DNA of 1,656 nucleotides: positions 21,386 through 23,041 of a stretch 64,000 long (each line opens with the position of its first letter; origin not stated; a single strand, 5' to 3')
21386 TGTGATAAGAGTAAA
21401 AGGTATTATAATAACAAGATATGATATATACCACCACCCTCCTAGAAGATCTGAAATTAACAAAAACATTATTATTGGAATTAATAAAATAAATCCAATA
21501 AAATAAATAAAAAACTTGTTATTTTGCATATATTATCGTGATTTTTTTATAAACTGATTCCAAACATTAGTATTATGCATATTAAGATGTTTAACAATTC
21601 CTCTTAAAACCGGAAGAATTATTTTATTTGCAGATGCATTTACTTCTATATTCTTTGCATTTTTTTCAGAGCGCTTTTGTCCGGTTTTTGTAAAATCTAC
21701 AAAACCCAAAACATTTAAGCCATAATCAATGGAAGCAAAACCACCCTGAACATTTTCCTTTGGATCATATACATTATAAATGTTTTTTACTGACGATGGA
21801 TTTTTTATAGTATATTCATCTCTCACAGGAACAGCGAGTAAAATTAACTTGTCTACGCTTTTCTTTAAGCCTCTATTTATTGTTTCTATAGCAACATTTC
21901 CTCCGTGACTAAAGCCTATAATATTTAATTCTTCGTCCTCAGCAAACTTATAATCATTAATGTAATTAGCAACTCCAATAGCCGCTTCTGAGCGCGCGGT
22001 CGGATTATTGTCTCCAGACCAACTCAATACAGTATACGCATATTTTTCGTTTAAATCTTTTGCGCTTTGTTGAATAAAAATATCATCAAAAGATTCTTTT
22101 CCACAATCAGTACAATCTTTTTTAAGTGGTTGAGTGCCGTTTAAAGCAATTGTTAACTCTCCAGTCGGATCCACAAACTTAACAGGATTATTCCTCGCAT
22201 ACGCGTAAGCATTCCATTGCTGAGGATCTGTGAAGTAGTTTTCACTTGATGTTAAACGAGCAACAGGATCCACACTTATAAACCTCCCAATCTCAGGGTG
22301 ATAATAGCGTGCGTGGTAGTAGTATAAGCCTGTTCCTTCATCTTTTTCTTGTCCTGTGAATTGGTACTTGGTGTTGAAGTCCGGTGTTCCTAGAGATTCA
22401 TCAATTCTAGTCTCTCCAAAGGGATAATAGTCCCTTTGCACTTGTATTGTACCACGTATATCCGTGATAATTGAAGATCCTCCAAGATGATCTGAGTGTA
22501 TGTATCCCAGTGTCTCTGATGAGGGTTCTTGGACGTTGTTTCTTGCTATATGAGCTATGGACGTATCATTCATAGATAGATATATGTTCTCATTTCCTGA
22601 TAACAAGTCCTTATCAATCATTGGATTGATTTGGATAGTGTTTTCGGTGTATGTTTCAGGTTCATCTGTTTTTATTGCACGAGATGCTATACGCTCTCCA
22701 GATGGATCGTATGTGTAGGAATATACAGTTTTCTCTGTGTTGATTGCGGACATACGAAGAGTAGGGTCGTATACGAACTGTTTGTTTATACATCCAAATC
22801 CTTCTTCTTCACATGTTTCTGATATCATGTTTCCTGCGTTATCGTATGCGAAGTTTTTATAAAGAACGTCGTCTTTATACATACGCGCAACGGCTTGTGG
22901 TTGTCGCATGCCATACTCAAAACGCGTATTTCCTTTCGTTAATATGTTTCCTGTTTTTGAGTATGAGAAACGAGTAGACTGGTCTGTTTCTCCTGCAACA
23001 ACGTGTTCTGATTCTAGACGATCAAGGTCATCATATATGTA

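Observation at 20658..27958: RHS polymorphic toxin locus: secreted 2141-aa RHS protein with a C-terminal alpha/beta-hydrolase (GxSxG) tip, coupled multi-TM candidate immunity gene, and a tip-less orphan core fragment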

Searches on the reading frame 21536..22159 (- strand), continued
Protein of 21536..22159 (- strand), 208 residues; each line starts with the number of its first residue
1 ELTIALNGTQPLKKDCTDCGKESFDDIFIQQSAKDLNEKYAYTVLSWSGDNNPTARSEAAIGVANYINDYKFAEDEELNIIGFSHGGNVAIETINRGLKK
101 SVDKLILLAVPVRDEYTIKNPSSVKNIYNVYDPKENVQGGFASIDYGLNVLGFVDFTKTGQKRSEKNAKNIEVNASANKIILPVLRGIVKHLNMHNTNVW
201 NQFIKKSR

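Call 41: fold_search(model_id=the predicted structure, library=pdb)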
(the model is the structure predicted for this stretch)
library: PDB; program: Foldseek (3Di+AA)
matches with E <= 10: 1446; with E <= 0.001: 16
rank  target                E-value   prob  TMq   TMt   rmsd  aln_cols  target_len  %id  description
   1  8ais_B                7.6e-05  1.00  0.43  0.35   8.1       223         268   12  Crystal structure of cutinase PsCut from Pseudomonas saudimassiliensis (released 2023-03-08)
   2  9eh6_A                8.6e-05  1.00  0.48  0.46   5.2       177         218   12  Crystal Structure of AroC (released 2025-02-26)
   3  3lp5                  1.3e-04  1.00  0.48  0.41   9.6       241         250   16  The crystal structure of the putative cell surface hydrolase from Lactobacillus plantarum WCFS1 (released 2010-03-16)
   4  8ais_A                1.7e-04  1.00  0.39  0.33   8.5       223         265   12  Crystal structure of cutinase PsCut from Pseudomonas saudimassiliensis (released 2023-03-08)
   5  9jyx_B                2.1e-04  1.00  0.43  0.32  13.0       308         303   10  Crystal structure of Nir2 DDHD domain (released 2025-10-15)
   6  9jyx_C                3.2e-04  1.00  0.55  0.42  10.3       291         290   10  Crystal structure of Nir2 DDHD domain (released 2025-10-15)
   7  9o9w_A                4.4e-04  1.00  0.34  0.28   5.3       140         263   16  Crystal structure of an alpha/beta-hydrolase from Actinoplanes sp. DH11 (released 2025-10-08)
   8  2qjw_A                5.3e-04  1.00  0.48  0.56   7.4       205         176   12  CRYSTAL STRUCTURE OF A PUTATIVE HYDROLASE OF THE ALPHA/BETA SUPERFAMILY (XCC1541) FROM XANTHOMONAS CAMPESTRIS PV. CAMP (released 2007-07-24)
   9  1eth_A                5.7e-04  1.00  0.50  0.26   6.4       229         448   11  TRIACYLGLYCEROL LIPASE/COLIPASE COMPLEX (released 1996-12-07)
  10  3pf9                  5.7e-04  1.00  0.47  0.40   9.4       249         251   14  Crystal structure of the Lactobacillus johnsonii cinnamoyl esterase LJ0536 S106A mutant (released 2011-08-31)
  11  2zsh_A                7.8e-04  1.00  0.40  0.26   3.7       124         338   18  Structural basis of gibberellin(GA3)-induced DELLA recognition by the gibberellin receptor (released 2008-11-25)
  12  2qjw_C                7.8e-04  1.00  0.49  0.58   8.0       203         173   11  CRYSTAL STRUCTURE OF A PUTATIVE HYDROLASE OF THE ALPHA/BETA SUPERFAMILY (XCC1541) FROM XANTHOMONAS CAMPESTRIS PV. CAMP (released 2007-07-24)
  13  3e0x_B                8.3e-04  1.00  0.35  0.31   6.3       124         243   18  The crystal structure of a Lipase-esterase related protein from Clostridium acetobutylicum ATCC 824 (released 2008-09-30)
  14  9h0z_C                8.3e-04  1.00  0.47  0.40   9.0       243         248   12  Crystal structure of TTL[Nle], thermophilic lipase TTL from Thermoanaerobacter thermohydrosulfuricus containing non-ca (released 2025-10-29)
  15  5f2h_B                8.3e-04  1.00  0.44  0.32   8.9       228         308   17  2.75 Angstrom resolution crystal structure of uncharacterized protein from Bacillus cereus ATCC 10987 (released 2015-12-16)
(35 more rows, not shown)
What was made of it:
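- All listed Foldseek matches with a stated function are alpha/beta hydrolases (call 41).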

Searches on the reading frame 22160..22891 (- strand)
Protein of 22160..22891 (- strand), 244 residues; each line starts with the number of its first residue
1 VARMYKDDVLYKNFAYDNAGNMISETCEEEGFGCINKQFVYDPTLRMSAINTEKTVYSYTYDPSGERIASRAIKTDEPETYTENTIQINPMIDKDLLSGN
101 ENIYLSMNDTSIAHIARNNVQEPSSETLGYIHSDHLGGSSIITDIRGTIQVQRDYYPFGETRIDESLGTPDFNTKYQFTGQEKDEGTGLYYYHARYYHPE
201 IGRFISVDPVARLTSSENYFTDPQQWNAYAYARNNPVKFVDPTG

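Call 54: find_related_loci(query=window:22160-22891:-, collection=metagenome_contigs, flank=4000)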
Query window:22160-22891:- (244 aa) in metagenome_contigs; peptide patterns used: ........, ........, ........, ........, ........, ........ (x = any residue, [..] = any of these).
55 stretches matched a pattern; 1 encode a relative of the query (tblastn E <= 1e-3); 1 distinct loci.
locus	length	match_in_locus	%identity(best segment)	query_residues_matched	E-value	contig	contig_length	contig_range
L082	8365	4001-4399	41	121-243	8e-21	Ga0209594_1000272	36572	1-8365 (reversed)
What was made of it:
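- Tried and rejected: A metagenome scan with the core segment, meant to find a sibling allele carrying the lost old tip, returned only one distant relative at 41% identity (call 54).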
